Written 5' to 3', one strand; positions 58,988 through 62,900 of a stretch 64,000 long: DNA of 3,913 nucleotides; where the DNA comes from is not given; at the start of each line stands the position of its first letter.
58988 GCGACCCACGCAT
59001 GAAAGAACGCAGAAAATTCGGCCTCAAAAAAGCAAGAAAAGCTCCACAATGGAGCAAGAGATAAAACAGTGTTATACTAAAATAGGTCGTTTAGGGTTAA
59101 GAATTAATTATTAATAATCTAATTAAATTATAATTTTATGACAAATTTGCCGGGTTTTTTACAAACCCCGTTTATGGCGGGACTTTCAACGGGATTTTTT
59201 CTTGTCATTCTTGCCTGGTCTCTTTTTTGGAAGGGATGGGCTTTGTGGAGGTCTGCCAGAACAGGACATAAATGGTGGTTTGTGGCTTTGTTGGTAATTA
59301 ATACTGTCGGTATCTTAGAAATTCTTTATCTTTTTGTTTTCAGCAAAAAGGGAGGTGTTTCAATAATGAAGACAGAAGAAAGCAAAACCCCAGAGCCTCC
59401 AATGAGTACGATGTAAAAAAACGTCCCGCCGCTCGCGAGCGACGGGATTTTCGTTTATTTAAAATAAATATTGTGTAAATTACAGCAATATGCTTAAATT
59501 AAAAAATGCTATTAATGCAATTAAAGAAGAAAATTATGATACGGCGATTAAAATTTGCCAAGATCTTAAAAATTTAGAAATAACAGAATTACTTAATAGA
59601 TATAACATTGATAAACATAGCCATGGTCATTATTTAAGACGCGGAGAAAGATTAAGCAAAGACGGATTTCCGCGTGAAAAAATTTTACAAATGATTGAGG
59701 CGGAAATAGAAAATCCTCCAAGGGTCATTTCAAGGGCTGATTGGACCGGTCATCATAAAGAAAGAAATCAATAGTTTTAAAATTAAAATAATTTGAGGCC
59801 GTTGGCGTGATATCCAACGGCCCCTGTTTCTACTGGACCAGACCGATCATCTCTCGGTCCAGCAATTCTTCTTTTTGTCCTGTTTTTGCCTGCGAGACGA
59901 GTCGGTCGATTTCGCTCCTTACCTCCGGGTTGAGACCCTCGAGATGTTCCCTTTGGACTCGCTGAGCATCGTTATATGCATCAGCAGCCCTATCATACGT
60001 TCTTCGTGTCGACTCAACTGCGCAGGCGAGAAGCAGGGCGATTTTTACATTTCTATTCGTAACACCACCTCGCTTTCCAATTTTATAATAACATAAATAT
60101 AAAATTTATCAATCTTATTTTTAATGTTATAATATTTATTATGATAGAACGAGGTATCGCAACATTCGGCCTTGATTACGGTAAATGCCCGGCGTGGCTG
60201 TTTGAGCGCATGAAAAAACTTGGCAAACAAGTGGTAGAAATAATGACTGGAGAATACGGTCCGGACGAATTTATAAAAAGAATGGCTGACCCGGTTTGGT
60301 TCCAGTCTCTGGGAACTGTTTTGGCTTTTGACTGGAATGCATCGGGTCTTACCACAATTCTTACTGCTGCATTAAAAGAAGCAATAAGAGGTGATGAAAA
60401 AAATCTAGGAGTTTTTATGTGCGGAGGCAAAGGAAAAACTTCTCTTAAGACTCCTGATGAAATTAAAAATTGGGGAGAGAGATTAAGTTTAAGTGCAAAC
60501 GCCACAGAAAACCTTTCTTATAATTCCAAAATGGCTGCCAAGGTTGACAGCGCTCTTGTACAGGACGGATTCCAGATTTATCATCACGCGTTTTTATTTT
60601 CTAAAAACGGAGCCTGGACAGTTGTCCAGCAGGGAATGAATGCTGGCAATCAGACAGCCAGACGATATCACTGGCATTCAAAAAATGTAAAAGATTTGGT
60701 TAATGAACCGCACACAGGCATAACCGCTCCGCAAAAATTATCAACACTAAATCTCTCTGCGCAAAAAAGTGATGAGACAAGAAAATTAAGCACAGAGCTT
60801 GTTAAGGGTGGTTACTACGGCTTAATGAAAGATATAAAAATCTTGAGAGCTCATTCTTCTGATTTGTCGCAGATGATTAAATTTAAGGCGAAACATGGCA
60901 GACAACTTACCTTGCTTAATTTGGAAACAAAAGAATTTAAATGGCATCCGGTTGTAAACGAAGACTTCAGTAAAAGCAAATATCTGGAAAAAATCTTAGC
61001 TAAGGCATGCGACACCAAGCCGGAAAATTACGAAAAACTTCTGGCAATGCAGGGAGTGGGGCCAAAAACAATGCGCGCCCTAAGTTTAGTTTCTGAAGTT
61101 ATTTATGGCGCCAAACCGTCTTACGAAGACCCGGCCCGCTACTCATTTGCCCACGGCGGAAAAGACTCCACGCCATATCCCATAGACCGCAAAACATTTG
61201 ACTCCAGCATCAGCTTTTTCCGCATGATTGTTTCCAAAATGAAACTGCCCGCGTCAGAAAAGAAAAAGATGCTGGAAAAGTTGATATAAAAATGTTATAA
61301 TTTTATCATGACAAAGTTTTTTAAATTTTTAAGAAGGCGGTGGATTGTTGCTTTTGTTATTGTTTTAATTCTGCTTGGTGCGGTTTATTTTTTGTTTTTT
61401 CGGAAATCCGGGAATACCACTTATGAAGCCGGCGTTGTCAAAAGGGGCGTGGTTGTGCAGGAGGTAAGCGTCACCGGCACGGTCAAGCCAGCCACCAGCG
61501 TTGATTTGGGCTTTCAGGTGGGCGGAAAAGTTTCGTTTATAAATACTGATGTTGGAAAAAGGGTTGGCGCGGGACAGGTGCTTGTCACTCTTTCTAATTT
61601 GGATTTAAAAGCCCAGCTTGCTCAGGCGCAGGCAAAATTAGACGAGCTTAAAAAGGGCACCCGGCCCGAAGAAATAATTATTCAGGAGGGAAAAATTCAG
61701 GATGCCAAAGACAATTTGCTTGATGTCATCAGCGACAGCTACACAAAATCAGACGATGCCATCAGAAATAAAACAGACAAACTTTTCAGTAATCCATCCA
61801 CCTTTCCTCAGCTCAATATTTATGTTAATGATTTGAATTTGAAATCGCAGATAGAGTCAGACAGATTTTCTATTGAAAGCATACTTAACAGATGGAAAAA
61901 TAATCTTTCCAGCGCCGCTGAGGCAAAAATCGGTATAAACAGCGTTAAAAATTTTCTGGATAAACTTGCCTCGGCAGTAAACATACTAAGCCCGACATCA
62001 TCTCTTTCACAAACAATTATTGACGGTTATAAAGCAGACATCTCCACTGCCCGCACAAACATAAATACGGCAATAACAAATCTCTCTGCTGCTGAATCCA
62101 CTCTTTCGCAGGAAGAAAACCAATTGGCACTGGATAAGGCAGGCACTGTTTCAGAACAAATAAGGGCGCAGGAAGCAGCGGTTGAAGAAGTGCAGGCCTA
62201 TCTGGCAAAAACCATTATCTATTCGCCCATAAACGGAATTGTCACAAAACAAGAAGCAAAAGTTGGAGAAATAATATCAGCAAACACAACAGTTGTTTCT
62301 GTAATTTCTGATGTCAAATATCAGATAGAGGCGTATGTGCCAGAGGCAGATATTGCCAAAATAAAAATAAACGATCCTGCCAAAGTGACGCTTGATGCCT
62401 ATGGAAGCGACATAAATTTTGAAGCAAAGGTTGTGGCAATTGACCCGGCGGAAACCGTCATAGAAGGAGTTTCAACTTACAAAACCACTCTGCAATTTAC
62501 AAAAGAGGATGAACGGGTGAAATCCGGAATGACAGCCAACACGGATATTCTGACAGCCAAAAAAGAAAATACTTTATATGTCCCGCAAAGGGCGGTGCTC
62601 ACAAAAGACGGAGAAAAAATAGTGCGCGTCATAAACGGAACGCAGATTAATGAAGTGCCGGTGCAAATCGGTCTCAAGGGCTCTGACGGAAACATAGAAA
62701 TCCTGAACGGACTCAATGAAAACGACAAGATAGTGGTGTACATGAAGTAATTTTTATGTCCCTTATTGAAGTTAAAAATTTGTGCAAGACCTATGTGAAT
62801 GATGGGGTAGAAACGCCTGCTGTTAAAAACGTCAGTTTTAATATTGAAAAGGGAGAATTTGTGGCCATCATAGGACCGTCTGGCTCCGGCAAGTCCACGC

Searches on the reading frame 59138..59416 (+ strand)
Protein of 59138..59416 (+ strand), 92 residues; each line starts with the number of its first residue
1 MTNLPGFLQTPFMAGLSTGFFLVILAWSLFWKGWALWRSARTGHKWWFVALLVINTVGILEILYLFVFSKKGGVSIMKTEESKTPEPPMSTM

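Call 41: search_protein_families(library=pfam, proteins=[window:59138-59416:+], max_evalue=0.001)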
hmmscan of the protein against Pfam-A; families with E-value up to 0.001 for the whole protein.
window:59138-59416:+ (92 aa): 1 family
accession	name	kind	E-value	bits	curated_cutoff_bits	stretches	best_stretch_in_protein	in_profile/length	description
PF18893.5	DUF5652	-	2.8e-24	85.1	23.4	1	17-71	12-66/71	Family of unknown function (DUF5652)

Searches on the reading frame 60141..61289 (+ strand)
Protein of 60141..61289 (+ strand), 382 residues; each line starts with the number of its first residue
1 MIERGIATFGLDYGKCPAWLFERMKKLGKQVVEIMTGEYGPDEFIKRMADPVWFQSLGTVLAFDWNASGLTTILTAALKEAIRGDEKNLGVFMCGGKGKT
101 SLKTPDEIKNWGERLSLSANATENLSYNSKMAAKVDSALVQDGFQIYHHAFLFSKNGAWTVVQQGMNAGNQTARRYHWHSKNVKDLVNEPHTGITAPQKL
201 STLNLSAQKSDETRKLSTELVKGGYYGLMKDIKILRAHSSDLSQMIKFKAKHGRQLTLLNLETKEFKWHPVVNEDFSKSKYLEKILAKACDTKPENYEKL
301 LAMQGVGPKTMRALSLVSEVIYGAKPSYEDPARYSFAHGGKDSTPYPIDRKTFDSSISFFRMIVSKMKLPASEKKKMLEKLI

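Call 41: search_protein_families(library=pfam, proteins=[window:60141-61289:+], max_evalue=0.001)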
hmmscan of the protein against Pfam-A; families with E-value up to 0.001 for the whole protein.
window:60141-61289:+ (382 aa): 1 family
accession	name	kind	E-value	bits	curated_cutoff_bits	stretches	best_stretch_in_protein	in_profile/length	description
PF05559.16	DUF763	-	9.2e-126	419.8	35.5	1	5-348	1-319/319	Protein of unknown function (DUF763)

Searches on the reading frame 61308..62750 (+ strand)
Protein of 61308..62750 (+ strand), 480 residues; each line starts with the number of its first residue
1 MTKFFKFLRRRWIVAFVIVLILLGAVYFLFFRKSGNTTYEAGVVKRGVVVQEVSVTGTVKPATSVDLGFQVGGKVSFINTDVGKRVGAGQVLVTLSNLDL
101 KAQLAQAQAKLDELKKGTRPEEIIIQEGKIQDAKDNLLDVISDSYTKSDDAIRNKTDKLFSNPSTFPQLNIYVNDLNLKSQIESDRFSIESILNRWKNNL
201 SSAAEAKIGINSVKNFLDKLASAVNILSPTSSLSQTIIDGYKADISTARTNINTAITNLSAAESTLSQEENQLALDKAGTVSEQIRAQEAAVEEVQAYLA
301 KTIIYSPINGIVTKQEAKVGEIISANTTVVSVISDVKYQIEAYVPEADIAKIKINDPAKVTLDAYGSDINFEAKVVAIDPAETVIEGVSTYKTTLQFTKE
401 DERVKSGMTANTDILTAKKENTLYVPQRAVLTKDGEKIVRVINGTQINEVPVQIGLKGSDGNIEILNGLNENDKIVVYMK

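Call 41: search_protein_families(library=pfam, proteins=[window:61308-62750:+], max_evalue=0.001)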
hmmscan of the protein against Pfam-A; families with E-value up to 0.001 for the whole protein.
window:61308-62750:+ (480 aa): 3 families
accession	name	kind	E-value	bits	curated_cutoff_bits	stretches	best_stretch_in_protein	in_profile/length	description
PF13437.12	HlyD_3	-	3.2e-17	63.6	22.2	1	304-402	2-101/106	HlyD family secretion protein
PF16576.10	HlyD_D23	-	3.4e-14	53.1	30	1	237-410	48-214/214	Barrel-sandwich domain of CusB or HlyD membrane-fusion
PF00529.27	CusB_dom_1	-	1e-05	26.1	26.5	0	103-393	12-50/89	Cation efflux system protein CusB domain 1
